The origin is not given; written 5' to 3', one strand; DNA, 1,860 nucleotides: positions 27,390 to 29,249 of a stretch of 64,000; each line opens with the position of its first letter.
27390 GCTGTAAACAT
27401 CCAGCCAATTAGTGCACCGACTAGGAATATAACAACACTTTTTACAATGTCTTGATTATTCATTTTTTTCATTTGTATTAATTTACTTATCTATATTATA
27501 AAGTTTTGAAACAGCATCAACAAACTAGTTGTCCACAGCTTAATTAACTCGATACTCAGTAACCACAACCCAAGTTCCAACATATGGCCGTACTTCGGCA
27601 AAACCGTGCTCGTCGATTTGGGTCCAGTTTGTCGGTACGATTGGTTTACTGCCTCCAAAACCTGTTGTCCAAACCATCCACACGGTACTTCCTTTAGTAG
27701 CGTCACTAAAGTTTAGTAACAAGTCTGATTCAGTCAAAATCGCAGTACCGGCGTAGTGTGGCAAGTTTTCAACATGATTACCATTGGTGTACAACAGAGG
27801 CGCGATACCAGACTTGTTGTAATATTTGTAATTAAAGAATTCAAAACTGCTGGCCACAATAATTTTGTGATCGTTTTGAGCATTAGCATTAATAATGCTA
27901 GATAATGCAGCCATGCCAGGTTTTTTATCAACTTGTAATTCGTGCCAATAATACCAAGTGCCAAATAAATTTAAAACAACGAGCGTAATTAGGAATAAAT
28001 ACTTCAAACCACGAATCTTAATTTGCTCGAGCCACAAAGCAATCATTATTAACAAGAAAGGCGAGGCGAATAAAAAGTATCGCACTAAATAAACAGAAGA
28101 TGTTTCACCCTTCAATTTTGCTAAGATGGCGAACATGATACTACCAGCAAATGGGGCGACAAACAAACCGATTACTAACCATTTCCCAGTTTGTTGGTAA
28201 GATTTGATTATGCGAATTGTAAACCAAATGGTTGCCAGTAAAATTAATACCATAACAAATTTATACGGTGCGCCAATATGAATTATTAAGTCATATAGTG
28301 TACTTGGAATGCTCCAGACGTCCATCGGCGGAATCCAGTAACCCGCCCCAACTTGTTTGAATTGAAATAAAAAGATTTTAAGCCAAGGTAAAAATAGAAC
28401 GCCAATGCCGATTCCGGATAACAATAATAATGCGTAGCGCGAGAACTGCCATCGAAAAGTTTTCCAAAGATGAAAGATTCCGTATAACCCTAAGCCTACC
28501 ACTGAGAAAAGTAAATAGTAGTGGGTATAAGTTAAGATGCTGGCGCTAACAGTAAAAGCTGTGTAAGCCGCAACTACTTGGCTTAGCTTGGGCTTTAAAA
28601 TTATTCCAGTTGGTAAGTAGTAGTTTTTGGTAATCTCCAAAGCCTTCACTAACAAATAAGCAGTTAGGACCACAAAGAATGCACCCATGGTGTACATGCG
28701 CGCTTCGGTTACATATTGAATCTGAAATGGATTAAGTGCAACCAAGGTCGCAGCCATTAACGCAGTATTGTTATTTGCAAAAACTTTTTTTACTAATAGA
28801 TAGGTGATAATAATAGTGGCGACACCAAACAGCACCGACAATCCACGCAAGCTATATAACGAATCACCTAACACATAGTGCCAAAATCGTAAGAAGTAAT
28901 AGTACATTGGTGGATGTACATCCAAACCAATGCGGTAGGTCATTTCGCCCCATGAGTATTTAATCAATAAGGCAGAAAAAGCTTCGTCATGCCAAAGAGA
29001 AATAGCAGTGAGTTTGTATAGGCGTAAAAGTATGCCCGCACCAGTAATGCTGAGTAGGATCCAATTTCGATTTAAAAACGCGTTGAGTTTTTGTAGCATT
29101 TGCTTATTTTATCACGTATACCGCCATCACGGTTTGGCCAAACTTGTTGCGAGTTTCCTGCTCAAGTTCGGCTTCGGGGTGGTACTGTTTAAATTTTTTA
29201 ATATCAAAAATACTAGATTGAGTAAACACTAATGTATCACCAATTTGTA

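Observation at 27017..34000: Tandem GT-C (PMT/ArnT-like) transferases with GT2 and a WecA-family initiator, a lipid-linked glycan assembly block in a probable monoderm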

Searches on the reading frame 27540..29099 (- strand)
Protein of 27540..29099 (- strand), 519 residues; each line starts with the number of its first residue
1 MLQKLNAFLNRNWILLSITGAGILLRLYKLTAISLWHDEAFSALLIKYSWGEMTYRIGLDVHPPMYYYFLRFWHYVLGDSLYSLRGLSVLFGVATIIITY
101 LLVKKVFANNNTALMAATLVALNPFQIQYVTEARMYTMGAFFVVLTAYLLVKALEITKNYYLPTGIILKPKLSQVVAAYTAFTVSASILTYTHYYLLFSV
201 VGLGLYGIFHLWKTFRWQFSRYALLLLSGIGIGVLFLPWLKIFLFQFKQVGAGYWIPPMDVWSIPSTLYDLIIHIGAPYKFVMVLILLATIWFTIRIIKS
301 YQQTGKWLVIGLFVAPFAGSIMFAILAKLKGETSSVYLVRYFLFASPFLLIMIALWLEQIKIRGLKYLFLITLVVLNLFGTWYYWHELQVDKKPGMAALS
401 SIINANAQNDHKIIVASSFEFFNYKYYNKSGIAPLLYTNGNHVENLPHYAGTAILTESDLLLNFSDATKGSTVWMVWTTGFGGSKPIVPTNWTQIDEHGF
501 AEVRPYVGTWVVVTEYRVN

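Call 3: search_protein_families(library=pfam, proteins=[window:27540-29099:-], max_evalue=0.01)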
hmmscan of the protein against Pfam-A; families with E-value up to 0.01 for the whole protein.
window:27540-29099:- (519 aa): 2 families
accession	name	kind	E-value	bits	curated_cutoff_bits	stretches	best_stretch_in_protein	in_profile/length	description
PF13231.12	PMT_2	-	8.5e-11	42.8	26.1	1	62-168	2-108/160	Dolichyl-phosphate-mannose-protein mannosyltransferase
PF02366.24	PMT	-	2.2e-05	24.6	22.7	1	64-247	63-237/245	Dolichyl-phosphate-mannose-protein mannosyltransferase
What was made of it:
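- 27540..29099 (-): GT-C#1: 519-aa polytopic glycosyltransferase with a C-terminal extracytoplasmic domain of about 130 aa. The loop-1 motif is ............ It passes Pfam PMT_2 (8.5e-11) and PMT (2.2e-5), both above their cut-offs (call 3).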

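Call 9: search_protein_families(library=ncbifam, proteins=[window:27540-29099:-], max_evalue=0.01)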
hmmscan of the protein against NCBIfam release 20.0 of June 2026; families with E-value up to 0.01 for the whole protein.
window:27540-29099:- (519 aa): 1 family
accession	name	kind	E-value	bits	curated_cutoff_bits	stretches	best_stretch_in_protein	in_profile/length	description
TIGR03663.1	TIGR03663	subfamily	1.1e-12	47.7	126.25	1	16-215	5-186/435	flippase activity-associated protein Agl23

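Call 12: find_homologous_proteins(query=window:27540-29099:-)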
Query window:27540-29099:- (519 aa): 660 proteins with E <= 0.001 among 8000 candidates; the best 120 are listed.
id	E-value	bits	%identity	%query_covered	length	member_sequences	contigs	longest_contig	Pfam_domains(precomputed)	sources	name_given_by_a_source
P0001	0.0e+0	1154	100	100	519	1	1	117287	PF02366.25,PF13231.13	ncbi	-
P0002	3.4e-274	929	78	100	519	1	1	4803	PF13231.13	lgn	-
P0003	7.4e-263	891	75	100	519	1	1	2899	PF13231.13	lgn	-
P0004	9.3e-260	881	74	100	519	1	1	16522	PF02366.25,PF13231.13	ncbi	-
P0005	3.1e-259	879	74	100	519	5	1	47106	PF13231.13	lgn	-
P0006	3.9e-259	879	73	100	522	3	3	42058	PF02366.25,PF13231.13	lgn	-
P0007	2.9e-240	817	69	100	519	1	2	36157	PF13231.13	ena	-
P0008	5.5e-239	812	70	100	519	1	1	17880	PF13231.13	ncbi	-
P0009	1.4e-229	781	67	100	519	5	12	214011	PF13231.13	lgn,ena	-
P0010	2.8e-229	780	68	100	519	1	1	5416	PF13231.13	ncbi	-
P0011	4.4e-227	773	67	100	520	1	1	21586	PF13231.13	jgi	jgi:mannosyltransferase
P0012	7.1e-225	766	66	100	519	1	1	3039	PF13231.13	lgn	-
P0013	8.0e-225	766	66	100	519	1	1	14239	PF13231.13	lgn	-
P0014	2.3e-224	764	67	100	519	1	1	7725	PF13231.13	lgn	-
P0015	3.7e-223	760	65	100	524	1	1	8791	PF13231.13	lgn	-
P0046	9.5e-190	650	57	100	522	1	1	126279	-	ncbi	ncbi:MAG: glycosyltransferase family 39 protein [Candidatus Doudnabacteria bacterium]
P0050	4.5e-189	648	56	100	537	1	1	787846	-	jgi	jgi:mannosyltransferase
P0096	4.6e-168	578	52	99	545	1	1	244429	PF13231.13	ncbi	-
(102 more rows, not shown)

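Call 13: find_encoding_contigs(protein=P0046, flank=10000, max_places=2)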
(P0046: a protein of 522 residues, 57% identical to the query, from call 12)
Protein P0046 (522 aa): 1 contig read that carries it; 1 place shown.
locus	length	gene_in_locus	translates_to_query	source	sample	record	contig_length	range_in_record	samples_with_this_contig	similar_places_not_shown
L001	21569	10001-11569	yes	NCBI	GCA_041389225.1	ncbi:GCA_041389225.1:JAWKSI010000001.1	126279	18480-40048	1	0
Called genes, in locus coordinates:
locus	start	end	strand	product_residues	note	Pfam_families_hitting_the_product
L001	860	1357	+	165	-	PF00908:dTDP_sugar_isom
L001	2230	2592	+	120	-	PF00483:NTP_transferase, PF12804:NTP_transf_3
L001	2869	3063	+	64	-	-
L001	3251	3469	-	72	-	-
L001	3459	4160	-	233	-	-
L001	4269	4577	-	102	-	PF00829:Ribosomal_L21p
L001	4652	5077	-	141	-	-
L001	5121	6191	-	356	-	PF00953:Glycos_transf_4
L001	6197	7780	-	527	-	PF13641:Glyco_tranf_2_3 (weak)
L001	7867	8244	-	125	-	-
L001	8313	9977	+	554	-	-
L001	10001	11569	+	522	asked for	-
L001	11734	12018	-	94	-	-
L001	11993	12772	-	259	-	-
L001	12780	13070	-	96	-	-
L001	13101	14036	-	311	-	PF08245:Mur_ligase_M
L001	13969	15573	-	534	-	PF02403:Seryl_tRNA_N, PF00587:tRNA-synt_2b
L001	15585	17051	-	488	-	PF01336:tRNA_anti-codon, PF00152:tRNA-synt_2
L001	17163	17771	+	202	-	PF01545:Cation_efflux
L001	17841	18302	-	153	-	PF03449:GreA_GreB_N, PF01272:GreA_GreB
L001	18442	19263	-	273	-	PF00763:THF_DHG_CYH, PF02882:THF_DHG_CYH_C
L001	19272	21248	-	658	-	PF03717:PBP_dimer, PF00905:Transpeptidase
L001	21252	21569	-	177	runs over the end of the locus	-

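Call 14: find_encoding_contigs(protein=P0050, flank=10000, max_places=2)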
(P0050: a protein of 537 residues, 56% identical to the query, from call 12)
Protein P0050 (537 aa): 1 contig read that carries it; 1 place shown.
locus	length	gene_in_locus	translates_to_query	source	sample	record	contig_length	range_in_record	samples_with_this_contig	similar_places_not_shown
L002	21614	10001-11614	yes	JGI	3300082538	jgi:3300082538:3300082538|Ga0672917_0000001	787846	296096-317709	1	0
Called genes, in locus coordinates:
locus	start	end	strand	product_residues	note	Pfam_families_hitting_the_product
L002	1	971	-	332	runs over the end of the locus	PF00535:Glycos_transf_2, PF13641:Glyco_tranf_2_3, PF13632:Glyco_trans_2_3 (weak)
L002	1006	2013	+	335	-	PF01073:3Beta_HSD, PF01370:Epimerase, PF02719:Polysacc_synt_2, PF04321:RmlD_sub_bind, PF07993:NAD_binding_4, PF13460:NAD_binding_10, PF16363:GDP_Man_Dehyd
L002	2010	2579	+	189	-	PF00908:dTDP_sugar_isom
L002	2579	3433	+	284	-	PF01370:Epimerase, PF02719:Polysacc_synt_2 (faint), PF04321:RmlD_sub_bind, PF16363:GDP_Man_Dehyd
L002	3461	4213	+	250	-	PF00483:NTP_transferase, PF12804:NTP_transf_3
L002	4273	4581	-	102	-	PF00829:Ribosomal_L21p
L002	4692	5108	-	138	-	-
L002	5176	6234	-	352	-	PF00953:Glycos_transf_4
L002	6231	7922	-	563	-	PF13632:Glyco_trans_2_3 (weak)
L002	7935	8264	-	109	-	-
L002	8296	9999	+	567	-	-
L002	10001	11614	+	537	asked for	-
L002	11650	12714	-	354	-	-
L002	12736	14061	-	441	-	PF08245:Mur_ligase_M, PF02875:Mur_ligase_C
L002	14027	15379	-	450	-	PF02403:Seryl_tRNA_N, PF00587:tRNA-synt_2b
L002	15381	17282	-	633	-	PF01336:tRNA_anti-codon, PF00152:tRNA-synt_2, PF09391:DUF2000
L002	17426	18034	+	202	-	-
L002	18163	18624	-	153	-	PF03449:GreA_GreB_N, PF01272:GreA_GreB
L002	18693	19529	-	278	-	PF00763:THF_DHG_CYH, PF02882:THF_DHG_CYH_C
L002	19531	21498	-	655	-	PF03717:PBP_dimer, PF00905:Transpeptidase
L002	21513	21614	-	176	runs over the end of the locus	-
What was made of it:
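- In L001 and L002 the rml genes follow directly after L21 (calls 13, 14).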

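Call 15: find_encoding_contigs(protein=P0096, flank=10000, max_places=2)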
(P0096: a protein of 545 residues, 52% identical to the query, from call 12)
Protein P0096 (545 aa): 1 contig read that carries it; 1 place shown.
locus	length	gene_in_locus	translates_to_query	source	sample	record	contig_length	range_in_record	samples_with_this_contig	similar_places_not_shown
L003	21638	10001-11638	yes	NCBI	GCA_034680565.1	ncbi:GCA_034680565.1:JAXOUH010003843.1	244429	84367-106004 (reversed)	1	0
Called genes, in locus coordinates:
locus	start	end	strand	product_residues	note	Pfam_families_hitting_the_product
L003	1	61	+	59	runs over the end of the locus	-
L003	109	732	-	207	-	PF13328:HD_4 (faint)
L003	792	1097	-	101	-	PF00829:Ribosomal_L21p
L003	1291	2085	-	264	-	-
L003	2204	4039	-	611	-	PF00005:ABC_tran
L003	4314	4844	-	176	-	-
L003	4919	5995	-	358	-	PF00953:Glycos_transf_4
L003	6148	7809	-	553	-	-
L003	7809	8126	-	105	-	-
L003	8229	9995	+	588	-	-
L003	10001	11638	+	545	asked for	PF13231:PMT_2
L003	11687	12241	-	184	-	-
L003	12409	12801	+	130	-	-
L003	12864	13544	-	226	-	PF00696:AA_kinase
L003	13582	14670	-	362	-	-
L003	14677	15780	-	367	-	PF01820:Dala_Dala_lig_N, PF02222:ATP-grasp, PF02655:ATP-grasp_3 (faint), PF02786:CPSase_L_D2, PF07478:Dala_Dala_lig_C, PF08443:RimK (faint), PF13535:ATP-grasp_4 (faint)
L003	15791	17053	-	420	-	PF08245:Mur_ligase_M, PF02875:Mur_ligase_C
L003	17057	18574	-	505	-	PF02403:Seryl_tRNA_N, PF00587:tRNA-synt_2b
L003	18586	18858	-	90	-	PF01329:Pterin_4a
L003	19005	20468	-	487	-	PF01336:tRNA_anti-codon, PF00152:tRNA-synt_2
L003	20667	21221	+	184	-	-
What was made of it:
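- Within Doudnabacteria the whole neighbourhood is collinear, including SerRS, LysRS, GreA, FolD and PBP2 (calls 13-15).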

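Call 16: search_solved_structures(query=window:27540-29099:-, max_evalue=1)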
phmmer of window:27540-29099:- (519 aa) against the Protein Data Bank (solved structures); distinct sequences matched with E-value up to 1: 0.

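Call 27: search_solved_structures(query=A2, max_evalue=10, show_alignments=2)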
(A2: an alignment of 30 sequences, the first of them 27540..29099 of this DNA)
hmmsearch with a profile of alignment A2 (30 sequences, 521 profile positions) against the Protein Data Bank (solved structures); distinct sequences matched with E-value up to 10: 2.
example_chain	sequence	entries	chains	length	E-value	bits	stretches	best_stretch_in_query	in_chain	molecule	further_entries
8k7t_B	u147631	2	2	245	0.034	16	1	270-348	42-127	High affinity immunoglobulin epsilon receptor subunit beta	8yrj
8y81_B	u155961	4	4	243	0.11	14.2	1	269-353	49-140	High affinity immunoglobulin epsilon receptor subunit beta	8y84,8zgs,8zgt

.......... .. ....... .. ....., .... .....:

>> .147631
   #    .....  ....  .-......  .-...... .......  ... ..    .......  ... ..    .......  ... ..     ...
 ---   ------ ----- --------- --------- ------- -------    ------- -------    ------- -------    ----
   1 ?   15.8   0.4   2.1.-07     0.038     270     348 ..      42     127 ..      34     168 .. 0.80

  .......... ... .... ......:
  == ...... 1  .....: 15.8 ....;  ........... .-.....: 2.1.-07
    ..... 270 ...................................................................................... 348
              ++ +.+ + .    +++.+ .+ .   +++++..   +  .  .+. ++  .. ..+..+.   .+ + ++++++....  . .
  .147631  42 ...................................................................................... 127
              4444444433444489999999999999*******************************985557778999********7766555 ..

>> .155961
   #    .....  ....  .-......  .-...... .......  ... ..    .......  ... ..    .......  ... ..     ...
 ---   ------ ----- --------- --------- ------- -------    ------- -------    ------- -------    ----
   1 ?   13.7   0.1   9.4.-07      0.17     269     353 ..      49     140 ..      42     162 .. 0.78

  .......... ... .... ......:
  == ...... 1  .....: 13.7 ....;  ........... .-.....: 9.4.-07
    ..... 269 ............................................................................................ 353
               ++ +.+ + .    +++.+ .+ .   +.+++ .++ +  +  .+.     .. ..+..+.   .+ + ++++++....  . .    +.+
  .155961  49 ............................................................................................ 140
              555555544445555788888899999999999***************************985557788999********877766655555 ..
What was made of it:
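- On CAZy GT39 (protein O-mannosyltransferase): It has no PMT_4TMC or MIR hit (call 3), and its profile finds no PMT chain in the PDB at E<=10 (call 27).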
